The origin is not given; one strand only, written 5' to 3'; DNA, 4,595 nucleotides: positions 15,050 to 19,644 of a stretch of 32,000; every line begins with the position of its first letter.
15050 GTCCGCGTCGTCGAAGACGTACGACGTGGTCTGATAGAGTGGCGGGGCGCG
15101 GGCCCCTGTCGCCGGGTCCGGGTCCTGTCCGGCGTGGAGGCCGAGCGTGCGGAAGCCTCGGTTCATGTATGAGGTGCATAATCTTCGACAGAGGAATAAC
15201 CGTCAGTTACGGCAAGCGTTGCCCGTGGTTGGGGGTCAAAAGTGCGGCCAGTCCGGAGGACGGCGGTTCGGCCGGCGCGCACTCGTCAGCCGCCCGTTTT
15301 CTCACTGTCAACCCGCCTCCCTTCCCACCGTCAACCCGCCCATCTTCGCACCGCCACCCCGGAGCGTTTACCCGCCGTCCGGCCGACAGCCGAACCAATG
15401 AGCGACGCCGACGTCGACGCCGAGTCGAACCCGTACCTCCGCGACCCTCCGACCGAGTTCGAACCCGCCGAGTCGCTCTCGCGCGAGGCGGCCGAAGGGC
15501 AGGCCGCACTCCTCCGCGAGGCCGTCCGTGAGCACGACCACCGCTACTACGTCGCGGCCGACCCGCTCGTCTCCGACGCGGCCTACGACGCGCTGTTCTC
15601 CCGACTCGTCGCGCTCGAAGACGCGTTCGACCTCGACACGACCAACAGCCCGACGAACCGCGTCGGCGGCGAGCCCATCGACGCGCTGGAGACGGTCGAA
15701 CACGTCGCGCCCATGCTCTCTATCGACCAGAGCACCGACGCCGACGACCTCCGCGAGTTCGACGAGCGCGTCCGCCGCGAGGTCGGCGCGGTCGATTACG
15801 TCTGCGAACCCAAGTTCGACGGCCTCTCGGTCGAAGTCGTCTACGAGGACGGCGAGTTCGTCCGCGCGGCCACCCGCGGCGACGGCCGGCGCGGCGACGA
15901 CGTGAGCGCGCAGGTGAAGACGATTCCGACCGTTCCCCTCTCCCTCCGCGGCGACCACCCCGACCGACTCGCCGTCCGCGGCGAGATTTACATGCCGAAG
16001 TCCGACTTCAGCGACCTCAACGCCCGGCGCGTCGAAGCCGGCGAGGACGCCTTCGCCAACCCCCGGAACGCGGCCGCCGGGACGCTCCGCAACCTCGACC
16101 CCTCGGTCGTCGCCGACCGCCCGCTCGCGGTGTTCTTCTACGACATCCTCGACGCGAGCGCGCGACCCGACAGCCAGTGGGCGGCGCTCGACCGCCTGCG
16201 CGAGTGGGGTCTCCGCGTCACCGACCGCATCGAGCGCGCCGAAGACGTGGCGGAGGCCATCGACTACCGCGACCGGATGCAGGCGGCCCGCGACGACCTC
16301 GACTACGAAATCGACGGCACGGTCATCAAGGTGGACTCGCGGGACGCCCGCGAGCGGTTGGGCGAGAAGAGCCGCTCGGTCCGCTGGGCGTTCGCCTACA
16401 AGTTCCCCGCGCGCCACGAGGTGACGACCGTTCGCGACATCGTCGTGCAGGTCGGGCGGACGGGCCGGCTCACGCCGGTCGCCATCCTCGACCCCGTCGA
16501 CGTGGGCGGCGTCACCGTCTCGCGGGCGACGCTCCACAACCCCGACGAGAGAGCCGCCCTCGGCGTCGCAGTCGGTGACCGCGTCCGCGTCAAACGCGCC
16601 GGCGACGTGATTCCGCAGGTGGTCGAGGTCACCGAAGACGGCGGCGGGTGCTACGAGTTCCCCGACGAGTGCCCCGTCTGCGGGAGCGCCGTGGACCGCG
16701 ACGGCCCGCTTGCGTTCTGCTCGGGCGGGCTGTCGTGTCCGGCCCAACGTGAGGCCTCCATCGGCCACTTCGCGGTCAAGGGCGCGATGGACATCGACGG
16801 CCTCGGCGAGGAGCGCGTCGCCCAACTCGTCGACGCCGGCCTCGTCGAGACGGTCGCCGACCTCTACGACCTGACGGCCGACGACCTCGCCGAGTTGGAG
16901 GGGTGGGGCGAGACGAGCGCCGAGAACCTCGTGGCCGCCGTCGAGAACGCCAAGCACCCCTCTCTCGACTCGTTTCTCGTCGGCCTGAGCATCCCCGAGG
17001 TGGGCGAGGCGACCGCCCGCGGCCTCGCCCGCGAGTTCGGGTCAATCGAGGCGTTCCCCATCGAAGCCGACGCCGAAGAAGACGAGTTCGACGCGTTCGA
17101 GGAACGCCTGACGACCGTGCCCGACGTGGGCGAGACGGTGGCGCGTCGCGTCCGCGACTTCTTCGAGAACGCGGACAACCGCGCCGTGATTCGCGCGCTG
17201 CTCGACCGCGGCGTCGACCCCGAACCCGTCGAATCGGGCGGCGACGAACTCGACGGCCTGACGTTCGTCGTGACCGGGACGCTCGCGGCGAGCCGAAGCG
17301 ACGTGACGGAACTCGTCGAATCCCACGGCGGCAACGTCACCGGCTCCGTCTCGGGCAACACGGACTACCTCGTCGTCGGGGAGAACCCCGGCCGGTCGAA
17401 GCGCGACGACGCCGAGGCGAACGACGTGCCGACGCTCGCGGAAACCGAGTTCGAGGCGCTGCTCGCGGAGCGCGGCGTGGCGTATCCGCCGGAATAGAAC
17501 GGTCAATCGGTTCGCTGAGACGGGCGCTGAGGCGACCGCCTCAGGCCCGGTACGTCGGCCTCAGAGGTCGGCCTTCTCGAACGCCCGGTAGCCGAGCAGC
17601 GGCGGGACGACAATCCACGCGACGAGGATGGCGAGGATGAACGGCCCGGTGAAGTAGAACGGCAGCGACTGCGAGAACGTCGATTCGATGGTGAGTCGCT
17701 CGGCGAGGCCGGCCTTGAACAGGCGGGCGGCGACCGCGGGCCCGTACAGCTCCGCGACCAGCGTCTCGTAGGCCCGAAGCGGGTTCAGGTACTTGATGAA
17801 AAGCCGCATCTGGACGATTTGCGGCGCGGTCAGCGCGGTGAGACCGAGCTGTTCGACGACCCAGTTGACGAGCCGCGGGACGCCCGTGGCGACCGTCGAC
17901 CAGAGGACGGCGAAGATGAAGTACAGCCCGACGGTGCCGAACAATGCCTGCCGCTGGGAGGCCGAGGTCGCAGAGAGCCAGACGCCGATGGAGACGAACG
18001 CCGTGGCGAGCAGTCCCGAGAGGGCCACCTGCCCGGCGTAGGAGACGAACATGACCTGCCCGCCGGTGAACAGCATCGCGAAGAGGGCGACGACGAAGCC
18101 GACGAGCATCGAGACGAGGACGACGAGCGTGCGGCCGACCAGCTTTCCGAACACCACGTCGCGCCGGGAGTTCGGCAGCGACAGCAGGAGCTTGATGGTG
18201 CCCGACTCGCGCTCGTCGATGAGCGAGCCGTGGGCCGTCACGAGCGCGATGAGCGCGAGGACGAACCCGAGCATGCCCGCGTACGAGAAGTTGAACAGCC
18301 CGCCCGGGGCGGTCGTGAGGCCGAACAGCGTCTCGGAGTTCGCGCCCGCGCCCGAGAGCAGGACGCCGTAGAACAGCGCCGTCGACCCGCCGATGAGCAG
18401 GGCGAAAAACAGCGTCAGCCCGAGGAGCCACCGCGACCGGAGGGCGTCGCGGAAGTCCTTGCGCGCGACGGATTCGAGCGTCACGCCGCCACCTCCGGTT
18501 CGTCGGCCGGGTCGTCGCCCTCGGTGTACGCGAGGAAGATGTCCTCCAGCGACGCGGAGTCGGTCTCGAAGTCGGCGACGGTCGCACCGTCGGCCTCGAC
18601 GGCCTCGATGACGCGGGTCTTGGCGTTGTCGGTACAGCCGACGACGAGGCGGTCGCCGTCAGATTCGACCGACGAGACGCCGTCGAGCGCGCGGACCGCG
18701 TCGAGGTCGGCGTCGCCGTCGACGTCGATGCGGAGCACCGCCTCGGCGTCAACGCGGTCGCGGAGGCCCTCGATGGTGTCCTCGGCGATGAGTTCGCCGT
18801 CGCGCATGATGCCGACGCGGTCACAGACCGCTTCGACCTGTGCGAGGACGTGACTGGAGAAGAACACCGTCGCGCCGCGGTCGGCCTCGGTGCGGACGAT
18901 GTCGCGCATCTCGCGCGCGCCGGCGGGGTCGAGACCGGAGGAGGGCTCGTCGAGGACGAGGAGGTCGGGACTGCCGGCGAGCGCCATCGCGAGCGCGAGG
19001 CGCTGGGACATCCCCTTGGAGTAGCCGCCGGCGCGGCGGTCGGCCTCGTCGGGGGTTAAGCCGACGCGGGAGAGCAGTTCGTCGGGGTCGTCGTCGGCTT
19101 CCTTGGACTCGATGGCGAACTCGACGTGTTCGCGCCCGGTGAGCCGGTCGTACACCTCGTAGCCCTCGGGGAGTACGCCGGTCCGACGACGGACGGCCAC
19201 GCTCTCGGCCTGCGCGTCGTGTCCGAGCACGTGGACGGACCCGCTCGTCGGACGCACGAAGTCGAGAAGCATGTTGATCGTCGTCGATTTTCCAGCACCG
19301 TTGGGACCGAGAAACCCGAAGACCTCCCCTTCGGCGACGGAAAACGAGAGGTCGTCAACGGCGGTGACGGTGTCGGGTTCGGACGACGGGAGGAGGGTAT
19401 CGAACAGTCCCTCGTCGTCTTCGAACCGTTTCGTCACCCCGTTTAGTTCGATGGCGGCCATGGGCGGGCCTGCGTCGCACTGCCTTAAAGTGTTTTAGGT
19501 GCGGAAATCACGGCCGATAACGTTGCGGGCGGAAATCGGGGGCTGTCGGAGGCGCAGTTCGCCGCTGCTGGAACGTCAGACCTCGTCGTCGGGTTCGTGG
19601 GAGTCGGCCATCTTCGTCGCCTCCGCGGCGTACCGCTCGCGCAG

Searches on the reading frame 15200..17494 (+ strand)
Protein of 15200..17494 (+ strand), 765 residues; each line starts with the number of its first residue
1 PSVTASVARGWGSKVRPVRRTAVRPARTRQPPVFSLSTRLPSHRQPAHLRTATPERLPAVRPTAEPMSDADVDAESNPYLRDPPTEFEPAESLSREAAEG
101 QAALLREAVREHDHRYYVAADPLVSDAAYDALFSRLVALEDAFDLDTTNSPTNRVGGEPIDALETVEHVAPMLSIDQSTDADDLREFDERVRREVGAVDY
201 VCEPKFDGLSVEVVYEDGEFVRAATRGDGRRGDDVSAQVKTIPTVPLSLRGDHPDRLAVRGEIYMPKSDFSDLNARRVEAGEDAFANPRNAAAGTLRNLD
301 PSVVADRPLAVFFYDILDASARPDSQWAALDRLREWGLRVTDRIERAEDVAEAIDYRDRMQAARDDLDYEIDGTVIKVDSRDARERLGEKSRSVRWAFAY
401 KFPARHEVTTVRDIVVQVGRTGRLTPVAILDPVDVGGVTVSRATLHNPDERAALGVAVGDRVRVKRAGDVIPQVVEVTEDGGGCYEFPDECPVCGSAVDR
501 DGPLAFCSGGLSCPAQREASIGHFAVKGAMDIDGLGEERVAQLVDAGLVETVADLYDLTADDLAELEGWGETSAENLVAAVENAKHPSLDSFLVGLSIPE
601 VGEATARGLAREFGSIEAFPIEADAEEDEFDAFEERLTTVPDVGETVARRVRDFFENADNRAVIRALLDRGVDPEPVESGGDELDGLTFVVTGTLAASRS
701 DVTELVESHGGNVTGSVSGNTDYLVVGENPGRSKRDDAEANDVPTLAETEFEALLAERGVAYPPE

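Call 29: search_protein_families(library=pfam, proteins=[window:15200-17494:+])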
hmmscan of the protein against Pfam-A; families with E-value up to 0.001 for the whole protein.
window:15200-17494:+ (765 aa): 6 families
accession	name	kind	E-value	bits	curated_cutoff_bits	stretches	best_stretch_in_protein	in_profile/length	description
PF01653.23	DNA_ligase_aden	-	1.1e-84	284.4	27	1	163-405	4-253/253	NAD-dependent DNA ligase adenylation domain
PF03120.22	DNA_ligase_OB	-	4.1e-29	100.7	32.9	1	409-480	2-73/79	NAD-dependent DNA ligase OB-fold domain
PF12826.13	HHH_2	-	1.4e-17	64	27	1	592-664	2-64/64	Helix-hairpin-helix motif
PF14520.12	HHH_5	-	1.7e-16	60.8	27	2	531-580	6-54/57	Helix-hairpin-helix domain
PF00533.33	BRCT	-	5.4e-11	43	21.3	1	684-754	6-77/78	BRCA1 C Terminus (BRCT) domain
PF00633.29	HHH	-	8.5e-07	29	24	0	631-654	7-30/30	Helix-hairpin-helix motif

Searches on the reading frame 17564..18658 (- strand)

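Call 29: search_protein_families(library=pfam, proteins=[window:17564-18658:-])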
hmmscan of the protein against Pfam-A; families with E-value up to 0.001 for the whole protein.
window:17564-18658:- (365 aa): 5 families
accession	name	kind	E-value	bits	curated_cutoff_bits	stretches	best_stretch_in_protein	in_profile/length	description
PF12679.13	ABC2_membrane_2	-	8.8e-58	196.2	27.2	1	64-365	3-283/283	ABC-2 family transporter protein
PF12730.13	ABC2_membrane_4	-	2.4e-08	34.6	27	1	93-250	28-176/179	ABC-2 family transporter protein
PF13346.12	ABC2_membrane_5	-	4.9e-08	33.2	25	1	127-256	36-164/205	ABC-2 family transporter protein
PF12698.13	ABC2_membrane_3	-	6.1e-07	29.3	31.6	1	122-256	160-289/347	ABC-2 family transporter protein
PF01061.29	ABC2_membrane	-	8.1e-07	29.2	26.9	1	65-257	7-180/211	ABC-2 type transporter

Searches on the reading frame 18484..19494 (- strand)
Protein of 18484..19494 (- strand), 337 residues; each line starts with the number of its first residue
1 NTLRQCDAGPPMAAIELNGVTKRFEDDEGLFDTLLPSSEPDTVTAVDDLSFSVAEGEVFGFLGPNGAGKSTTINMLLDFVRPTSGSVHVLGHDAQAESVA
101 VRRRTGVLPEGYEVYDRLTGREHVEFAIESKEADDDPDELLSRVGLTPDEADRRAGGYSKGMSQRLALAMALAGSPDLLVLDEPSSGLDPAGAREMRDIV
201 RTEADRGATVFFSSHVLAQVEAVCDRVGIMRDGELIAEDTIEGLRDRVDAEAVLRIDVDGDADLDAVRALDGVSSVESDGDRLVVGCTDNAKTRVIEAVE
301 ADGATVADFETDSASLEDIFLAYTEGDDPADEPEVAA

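Call 29: search_protein_families(library=pfam, proteins=[window:18484-19494:-])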
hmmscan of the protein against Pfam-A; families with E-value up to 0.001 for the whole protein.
window:18484-19494:- (337 aa): 4 families
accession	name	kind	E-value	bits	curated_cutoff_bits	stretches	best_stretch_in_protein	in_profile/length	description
PF00005.33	ABC_tran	-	8.1e-30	104.6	25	1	47-185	2-136/137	ABC transporter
PF13304.12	AAA_21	-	2.1e-12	48.2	27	1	149-215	229-298/304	AAA domain, putative AbiEii toxin, Type IV TA system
PF13732.12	DrrA1-3_C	-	6.3e-07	30.5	27.4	1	243-323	5-80/81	ATP-binding protein DrrA1-3-like, C-terminal domain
PF13604.12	AAA_30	-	0.00027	21.2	27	0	58-212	20-121/191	AAA domain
